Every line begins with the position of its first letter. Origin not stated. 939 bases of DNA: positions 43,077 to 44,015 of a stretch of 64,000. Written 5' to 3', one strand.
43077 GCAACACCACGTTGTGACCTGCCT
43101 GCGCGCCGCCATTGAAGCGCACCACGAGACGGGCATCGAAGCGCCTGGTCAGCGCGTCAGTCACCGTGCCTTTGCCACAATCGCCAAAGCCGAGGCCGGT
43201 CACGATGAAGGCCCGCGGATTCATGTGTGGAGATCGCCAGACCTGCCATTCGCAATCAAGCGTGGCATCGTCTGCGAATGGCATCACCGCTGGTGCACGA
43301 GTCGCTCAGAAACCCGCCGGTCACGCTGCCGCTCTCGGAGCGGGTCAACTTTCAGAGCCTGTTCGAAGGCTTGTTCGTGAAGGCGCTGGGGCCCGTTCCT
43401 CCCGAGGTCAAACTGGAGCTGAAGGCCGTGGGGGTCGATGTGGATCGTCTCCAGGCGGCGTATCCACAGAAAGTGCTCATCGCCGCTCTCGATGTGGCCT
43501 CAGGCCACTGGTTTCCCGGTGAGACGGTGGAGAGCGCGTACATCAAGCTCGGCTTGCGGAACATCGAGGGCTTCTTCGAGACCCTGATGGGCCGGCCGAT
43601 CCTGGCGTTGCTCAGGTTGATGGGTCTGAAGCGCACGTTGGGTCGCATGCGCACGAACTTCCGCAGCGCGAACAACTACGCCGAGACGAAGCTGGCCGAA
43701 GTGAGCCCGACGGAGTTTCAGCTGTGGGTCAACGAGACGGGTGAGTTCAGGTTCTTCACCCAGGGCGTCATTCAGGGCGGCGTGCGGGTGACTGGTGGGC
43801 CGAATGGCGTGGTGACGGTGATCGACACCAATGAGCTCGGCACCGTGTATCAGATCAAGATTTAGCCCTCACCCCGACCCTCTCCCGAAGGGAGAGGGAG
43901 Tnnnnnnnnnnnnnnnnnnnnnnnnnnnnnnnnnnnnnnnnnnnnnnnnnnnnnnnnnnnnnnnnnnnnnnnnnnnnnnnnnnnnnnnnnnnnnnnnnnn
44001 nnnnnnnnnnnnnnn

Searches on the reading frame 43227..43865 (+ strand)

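Call 34: search_protein_families(library=pfam, proteins=[window:43227-43865:+], max_evalue=0.01)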
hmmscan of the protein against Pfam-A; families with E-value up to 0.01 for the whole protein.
window:43227-43865:+ (212 aa): 1 family
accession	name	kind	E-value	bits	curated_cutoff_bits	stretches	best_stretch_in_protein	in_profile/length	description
PF09536.15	DUF2378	-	8.3e-39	133.6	22.2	1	41-210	3-174/177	Protein of unknown function (DUF2378)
